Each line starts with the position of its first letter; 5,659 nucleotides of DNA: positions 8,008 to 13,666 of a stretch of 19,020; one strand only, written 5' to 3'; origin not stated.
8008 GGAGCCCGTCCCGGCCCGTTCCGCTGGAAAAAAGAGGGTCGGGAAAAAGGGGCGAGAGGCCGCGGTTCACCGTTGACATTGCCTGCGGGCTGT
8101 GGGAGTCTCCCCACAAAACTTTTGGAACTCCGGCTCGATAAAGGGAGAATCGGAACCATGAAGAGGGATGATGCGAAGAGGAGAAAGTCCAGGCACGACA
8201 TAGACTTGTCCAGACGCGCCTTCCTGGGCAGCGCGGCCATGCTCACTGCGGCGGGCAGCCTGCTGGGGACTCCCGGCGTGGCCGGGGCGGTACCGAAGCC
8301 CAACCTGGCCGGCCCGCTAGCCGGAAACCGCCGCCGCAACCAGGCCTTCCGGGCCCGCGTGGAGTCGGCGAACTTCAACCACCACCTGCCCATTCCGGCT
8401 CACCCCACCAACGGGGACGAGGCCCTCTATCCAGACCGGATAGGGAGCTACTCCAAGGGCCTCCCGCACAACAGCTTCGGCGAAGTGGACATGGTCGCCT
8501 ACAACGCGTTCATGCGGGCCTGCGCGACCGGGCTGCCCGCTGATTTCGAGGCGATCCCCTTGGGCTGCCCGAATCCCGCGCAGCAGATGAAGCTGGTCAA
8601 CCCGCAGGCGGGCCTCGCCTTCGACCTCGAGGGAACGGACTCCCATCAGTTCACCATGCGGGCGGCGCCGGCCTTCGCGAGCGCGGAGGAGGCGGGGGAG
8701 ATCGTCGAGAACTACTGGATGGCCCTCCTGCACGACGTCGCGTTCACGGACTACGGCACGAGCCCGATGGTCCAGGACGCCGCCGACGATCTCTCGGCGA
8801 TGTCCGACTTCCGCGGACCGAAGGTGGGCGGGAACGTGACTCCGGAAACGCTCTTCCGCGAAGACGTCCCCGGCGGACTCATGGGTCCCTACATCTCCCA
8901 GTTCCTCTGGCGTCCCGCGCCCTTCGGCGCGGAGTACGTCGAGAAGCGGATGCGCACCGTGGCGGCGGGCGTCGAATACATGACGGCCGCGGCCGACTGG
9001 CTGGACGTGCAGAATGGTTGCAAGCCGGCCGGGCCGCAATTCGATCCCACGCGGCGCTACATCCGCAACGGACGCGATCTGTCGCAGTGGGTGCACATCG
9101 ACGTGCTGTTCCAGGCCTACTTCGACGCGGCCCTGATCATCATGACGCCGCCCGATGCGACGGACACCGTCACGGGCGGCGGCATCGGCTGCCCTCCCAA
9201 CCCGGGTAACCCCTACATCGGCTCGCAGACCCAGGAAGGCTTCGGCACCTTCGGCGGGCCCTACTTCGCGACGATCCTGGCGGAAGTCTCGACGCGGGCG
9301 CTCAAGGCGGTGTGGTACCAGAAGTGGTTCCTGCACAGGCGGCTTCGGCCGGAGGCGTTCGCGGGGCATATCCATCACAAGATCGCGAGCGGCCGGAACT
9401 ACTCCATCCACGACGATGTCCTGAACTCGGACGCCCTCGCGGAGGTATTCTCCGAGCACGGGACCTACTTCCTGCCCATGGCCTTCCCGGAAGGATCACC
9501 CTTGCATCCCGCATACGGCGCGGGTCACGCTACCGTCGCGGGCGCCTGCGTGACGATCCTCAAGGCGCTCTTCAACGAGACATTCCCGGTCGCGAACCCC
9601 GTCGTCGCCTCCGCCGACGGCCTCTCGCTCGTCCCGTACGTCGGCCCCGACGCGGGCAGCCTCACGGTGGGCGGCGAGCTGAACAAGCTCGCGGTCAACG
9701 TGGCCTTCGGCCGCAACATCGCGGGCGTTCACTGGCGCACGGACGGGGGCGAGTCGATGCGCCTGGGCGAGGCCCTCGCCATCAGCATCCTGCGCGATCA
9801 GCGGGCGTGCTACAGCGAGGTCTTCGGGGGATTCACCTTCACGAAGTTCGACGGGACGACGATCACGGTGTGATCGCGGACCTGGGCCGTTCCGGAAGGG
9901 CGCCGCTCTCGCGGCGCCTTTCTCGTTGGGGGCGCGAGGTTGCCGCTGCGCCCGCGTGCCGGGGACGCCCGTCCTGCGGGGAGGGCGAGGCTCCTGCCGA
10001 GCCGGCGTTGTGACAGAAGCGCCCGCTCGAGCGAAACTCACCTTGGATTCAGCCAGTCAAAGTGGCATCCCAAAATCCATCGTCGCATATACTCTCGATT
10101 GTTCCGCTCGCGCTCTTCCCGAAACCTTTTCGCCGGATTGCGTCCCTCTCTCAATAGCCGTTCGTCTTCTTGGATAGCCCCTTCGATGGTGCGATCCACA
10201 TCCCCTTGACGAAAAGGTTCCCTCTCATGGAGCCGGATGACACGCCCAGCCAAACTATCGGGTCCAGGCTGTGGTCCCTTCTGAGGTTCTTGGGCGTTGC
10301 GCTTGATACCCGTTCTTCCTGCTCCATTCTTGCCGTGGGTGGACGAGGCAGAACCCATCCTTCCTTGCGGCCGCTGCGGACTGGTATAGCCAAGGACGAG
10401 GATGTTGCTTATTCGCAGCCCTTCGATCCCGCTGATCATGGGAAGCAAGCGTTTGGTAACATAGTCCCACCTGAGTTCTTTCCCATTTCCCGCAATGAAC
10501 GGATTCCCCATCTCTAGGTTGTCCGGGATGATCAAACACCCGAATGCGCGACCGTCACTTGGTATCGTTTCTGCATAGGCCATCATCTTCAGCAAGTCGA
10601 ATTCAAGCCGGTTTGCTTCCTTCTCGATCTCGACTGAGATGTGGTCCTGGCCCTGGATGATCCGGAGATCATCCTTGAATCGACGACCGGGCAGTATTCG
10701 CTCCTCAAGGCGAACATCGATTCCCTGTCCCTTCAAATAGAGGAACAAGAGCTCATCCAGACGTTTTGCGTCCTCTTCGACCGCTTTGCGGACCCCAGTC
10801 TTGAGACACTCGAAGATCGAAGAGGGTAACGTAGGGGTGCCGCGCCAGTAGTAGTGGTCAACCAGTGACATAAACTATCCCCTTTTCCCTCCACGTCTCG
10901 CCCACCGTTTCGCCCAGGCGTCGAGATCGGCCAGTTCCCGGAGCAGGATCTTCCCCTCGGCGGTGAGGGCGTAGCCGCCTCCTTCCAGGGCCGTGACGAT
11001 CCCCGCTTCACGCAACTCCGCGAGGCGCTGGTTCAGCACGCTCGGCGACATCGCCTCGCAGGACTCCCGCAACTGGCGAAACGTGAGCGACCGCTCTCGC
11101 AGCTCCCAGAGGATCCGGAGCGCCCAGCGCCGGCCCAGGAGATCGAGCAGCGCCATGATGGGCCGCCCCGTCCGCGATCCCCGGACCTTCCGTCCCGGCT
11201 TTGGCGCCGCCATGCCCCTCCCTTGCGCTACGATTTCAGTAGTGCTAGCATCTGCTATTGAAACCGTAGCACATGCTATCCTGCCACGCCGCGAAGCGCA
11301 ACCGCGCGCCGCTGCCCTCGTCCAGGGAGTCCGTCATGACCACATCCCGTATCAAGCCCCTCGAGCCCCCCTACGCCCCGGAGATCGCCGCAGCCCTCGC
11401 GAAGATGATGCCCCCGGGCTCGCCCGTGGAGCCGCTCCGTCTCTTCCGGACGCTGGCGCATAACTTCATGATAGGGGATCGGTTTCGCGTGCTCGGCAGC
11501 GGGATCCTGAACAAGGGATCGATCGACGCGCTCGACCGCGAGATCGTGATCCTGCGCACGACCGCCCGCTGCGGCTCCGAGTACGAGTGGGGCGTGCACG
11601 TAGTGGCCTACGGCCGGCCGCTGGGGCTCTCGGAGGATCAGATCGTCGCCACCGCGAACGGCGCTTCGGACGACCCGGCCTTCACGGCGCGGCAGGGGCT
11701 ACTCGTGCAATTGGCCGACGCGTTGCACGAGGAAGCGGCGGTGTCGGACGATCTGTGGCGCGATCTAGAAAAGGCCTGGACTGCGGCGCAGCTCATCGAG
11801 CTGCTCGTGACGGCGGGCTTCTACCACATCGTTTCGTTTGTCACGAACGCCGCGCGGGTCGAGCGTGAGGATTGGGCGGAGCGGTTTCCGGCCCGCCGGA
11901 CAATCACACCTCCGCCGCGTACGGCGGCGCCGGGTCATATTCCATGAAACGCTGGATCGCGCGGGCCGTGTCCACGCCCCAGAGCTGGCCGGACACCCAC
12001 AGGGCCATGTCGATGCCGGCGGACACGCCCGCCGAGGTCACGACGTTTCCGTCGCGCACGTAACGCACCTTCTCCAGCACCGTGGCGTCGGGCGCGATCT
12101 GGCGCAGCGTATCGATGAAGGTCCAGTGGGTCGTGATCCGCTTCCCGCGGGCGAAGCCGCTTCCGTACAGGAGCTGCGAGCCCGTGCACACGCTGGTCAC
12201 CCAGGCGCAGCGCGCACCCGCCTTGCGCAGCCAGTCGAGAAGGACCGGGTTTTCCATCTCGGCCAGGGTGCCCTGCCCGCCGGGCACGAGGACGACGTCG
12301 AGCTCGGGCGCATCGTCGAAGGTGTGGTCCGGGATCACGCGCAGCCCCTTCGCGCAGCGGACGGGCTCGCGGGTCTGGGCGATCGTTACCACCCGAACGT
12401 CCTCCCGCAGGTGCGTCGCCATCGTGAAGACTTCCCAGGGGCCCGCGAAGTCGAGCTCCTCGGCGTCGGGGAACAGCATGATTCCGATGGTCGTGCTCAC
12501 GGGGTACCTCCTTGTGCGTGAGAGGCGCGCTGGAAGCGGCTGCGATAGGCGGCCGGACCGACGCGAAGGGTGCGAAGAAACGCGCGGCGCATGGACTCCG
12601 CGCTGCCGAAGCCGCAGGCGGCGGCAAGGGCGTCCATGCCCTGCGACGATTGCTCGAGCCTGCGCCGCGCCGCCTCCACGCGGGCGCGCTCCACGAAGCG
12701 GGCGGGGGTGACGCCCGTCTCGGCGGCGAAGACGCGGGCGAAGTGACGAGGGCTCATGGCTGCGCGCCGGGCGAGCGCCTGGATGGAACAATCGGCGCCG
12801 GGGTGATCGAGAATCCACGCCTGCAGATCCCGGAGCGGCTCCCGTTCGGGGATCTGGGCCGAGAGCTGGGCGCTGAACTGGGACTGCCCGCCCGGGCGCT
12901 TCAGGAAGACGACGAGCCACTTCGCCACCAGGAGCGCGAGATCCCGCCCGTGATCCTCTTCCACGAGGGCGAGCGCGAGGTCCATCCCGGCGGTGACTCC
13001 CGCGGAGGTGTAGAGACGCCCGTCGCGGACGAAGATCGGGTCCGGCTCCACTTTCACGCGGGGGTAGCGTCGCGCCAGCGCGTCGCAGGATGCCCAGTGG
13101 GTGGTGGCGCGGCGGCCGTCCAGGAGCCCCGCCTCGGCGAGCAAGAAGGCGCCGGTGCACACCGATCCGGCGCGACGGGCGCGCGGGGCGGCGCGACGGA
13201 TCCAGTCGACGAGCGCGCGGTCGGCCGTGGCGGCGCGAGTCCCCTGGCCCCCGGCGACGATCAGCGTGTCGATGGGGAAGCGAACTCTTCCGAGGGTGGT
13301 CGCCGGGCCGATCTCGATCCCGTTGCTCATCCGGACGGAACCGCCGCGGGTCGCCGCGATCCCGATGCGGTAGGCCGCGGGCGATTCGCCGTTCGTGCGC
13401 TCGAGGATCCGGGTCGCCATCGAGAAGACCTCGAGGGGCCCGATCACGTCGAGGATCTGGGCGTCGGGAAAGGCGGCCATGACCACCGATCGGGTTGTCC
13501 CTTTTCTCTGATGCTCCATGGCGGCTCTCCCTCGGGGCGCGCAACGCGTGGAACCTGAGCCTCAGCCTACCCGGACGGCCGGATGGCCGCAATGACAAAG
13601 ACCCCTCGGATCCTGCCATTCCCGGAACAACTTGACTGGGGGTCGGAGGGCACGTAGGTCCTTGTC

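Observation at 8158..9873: Tat-exported vanadium-haloperoxidase-family enzyme next to WS/DGAT and acpS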

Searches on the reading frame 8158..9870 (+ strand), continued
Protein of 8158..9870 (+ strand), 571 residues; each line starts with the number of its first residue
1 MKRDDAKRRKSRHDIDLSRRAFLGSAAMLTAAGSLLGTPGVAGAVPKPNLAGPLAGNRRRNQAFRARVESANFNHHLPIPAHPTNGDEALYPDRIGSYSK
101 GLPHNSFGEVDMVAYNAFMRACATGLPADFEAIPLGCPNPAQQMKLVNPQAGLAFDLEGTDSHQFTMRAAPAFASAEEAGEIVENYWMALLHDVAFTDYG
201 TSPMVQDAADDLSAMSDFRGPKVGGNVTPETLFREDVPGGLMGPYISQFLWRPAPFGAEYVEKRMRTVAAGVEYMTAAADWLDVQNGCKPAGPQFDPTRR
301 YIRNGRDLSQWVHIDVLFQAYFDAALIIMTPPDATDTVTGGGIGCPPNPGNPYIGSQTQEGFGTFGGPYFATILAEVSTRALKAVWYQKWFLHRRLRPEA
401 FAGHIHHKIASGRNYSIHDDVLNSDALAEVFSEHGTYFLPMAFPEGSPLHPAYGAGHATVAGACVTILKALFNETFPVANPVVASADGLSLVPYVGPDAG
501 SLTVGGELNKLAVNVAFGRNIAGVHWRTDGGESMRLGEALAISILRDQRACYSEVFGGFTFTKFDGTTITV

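Call 36: find_encoding_contigs(protein=P0005, flank=8000, max_places=2)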
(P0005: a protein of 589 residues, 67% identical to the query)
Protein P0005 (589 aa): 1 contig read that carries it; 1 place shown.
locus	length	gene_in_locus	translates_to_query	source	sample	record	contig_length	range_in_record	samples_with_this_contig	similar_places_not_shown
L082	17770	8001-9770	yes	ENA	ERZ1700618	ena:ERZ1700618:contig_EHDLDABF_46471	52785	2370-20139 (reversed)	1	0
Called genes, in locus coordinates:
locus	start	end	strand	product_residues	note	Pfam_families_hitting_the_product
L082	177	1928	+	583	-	-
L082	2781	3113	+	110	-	PF03030:H_PPase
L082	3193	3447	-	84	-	-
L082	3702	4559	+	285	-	PF03030:H_PPase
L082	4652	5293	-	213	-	PF09335:VTT_dom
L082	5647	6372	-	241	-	-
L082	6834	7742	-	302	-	PF00892:EamA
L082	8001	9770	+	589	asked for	PF22778:VCPO_2nd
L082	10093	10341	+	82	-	PF21897:DUF6919 (weak)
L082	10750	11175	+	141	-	-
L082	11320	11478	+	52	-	-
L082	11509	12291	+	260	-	-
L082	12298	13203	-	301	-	-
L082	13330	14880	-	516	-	PF04389:Peptidase_M28, PF01546:Peptidase_M20 (weak)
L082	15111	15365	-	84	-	-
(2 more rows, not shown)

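Call 37: find_encoding_contigs(protein=P0041, flank=6000, max_places=2)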
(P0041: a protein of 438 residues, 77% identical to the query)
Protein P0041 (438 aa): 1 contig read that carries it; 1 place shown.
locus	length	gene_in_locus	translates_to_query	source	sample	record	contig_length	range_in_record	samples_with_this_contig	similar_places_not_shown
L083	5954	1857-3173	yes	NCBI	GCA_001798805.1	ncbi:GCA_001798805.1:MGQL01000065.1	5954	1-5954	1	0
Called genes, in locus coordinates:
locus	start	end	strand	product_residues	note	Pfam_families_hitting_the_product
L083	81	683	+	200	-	-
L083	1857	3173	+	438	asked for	PF22778:VCPO_2nd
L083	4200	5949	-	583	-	PF01804:Penicil_amidase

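Call 52: search_solved_structures(query=A1, max_evalue=10, show_alignments=0)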
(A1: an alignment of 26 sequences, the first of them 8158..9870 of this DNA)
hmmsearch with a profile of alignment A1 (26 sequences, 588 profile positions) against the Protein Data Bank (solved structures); distinct sequences matched with E-value up to 10: 11.
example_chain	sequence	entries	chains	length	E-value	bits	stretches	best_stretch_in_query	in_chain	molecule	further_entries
1qhb_A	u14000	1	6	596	1.3e-125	423.6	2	270-588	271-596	HALOPEROXIDASE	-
7qvw_AAA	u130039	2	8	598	5.1e-124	418.4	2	270-588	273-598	Vanadium-dependent bromoperoxidase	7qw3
8vgx_A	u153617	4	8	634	3.8e-123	415.5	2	270-588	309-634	Vanadium-dependent bromoperoxidase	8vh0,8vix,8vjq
1up8_A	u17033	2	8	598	5e-123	415.1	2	270-588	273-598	VANADIUM-DEPENDENT BROMOPEROXIDASE 1 | Vanadium-dependent bromoperoxidase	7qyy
7qwi_AAA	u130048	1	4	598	6.8e-122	411.4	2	270-588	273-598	Vanadium-dependent bromoperoxidase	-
5lpc_A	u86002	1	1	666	3.2e-121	409.2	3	228-586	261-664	Vanadium-dependent bromoperoxidase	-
8q21_A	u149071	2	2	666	4.2e-121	408.8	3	228-586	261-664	Vanadium-dependent bromoperoxidase, putative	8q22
8q20_A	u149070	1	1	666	5.4e-121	408.4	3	228-586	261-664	Vanadium-dependent bromoperoxidase, putative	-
1qi9_A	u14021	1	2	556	2.7e-114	386.3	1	62-586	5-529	Vanadium-dependent bromoperoxidase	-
5aa6_A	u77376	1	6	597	1e-104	354.6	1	66-565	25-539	VANADIUM-DEPENDENT BROMOPEROXIDASE 2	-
4cit_A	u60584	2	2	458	0.26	13.2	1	465-554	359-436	VANADIUM-DEPENDENT HALOPEROXIDASE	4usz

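Call 79: find_encoding_contigs(protein=P0118, flank=6000, max_places=2)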
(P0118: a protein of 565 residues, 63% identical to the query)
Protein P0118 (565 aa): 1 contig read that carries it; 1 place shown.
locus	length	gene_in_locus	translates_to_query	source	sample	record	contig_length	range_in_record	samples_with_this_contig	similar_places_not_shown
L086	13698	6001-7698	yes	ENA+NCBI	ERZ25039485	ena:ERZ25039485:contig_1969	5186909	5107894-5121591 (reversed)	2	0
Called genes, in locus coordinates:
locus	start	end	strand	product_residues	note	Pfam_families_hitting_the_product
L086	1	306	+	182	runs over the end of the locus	-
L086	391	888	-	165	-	PF07719:TPR_2 (faint), PF13414:TPR_11 (faint), PF13424:TPR_12 (faint), PF13428:TPR_14 (faint), PF14559:TPR_19 (faint), PF00515:TPR_1 (faint), PF13176:TPR_7 (faint), PF13432:TPR_16 (weak), +3 more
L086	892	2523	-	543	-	PF00149:Metallophos, PF02872:5_nucleotid_C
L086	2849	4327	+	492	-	PF02789:Peptidase_M17_N, PF00883:Peptidase_M17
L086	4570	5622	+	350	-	PF13489:Methyltransf_23, PF02353:CMAS, PF08241:Methyltransf_11, PF08242:Methyltransf_12, PF13649:Methyltransf_25, PF13847:Methyltransf_31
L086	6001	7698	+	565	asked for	PF22778:VCPO_2nd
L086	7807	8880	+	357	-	PF01073:3Beta_HSD (weak), PF01370:Epimerase, PF07993:NAD_binding_4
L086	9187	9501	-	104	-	PF01381:HTH_3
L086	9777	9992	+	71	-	-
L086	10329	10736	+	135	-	PF01475:FUR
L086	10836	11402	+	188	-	PF08534:Redoxin, PF00578:AhpC-TSA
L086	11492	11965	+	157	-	PF00578:AhpC-TSA, PF08534:Redoxin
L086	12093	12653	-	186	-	PF13430:DUF4112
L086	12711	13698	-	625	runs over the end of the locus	PF01433:Peptidase_M1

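Call 80: predict_structure(alignment_id=A2)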
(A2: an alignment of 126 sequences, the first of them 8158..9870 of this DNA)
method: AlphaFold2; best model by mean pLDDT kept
length: 571 residues; sequences in the alignment: 126
mean_pLDDT: 93.3   pTM: 0.90
mean pLDDT of the five models: 93.3, 93.0, 92.9, 92.8, 92.8
residues with pLDDT >= 90: 512; 70-90: 5; 50-70: 29; < 50: 25
segments of 3 or more residues with pLDDT < 50: 1-3, 7-10, 12-14, 33-43
pLDDT, mean of each block of 10 residues (from residue 1): 47 54 58 46 51 78 93 96 98 98 98 99 98 98 98 96 98 99 99 98 99 98 98 98 98 97 98 98 98 97 99 97 98 96 97 96 97 97 98 98 99 98 99 99 98 97 99 98 98 98 99 98 98 98 96 94 98 95
secondary structure, 60 per line:
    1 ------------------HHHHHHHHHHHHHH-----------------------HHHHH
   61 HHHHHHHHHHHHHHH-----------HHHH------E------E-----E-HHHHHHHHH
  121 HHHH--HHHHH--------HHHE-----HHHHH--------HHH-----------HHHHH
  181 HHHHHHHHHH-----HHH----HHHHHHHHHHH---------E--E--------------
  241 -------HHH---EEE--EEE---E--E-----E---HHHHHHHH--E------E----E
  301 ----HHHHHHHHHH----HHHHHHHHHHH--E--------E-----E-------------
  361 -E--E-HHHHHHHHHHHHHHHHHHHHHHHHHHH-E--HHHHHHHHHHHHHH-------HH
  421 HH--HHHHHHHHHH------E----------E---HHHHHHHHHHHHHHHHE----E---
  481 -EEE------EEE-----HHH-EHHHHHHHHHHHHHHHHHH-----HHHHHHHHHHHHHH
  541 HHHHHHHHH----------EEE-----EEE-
elements in order: H19-32 H56-75 H87-90 H112-124 H127-131 H149-153 H176-190 H203-213 E254-256 E259-261 H278-285 H305-314 H319-329 H367-393 H398-411 H419-422 H425-434 H456-471 E482-484 E491-493 H504-521 H527-549 E560-562 E568-570

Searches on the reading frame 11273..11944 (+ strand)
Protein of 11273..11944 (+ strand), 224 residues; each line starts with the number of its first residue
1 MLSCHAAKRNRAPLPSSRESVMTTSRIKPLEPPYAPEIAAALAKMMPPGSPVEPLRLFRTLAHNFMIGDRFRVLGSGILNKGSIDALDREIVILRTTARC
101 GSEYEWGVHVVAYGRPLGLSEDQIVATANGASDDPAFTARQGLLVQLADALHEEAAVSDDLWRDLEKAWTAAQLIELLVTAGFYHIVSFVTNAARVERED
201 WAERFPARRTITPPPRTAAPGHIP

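Call 9: search_protein_families(library=pfam, proteins=[window:11273-11944:+], max_evalue=0.001)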
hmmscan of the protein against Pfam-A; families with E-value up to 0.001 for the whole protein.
window:11273-11944:+ (224 aa): 1 family
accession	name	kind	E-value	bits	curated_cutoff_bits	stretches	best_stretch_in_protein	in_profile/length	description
PF02627.25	CMD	-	1.4e-05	25.4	23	1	74-137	10-72/84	Carboxymuconolactone decarboxylase family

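Call 56: search_protein_families(library=ncbifam, proteins=[window:11273-11944:+], max_evalue=0.001)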
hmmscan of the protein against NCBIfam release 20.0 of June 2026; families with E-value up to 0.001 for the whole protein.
window:11273-11944:+ (224 aa): 1 family
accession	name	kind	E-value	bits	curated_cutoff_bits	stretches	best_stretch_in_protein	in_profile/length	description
NF053654.1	GroundWater_YciW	equivalog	2.6e-05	24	310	1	71-196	47-171/179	YciW-related (seleno)protein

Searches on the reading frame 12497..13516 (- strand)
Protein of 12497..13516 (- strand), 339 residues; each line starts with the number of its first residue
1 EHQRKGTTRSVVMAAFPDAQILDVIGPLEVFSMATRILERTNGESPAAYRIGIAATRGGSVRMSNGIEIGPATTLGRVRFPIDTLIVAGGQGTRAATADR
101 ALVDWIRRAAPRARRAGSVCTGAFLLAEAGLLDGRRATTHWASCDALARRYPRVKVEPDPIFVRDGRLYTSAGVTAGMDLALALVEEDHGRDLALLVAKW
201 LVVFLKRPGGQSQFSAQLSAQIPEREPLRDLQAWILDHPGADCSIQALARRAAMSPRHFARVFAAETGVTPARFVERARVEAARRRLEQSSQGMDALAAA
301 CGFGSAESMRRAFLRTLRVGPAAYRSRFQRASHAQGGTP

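Call 9: search_protein_families(library=pfam, proteins=[window:12497-13516:-], max_evalue=0.001)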
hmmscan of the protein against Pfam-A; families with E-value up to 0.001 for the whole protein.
window:12497-13516:- (339 aa): 3 families
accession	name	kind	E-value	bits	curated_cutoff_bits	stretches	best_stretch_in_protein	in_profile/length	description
PF01965.30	DJ-1_PfpI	-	1.7e-23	83.7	26.6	1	10-187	2-165/165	DJ-1/PfpI family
PF12833.13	HTH_18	-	5.2e-20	72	33.6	1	248-327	1-80/80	Helix-turn-helix domain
PF00165.29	HTH_AraC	-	2.3e-11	44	26.6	1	235-274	1-40/42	Bacterial regulatory helix-turn-helix proteins, AraC family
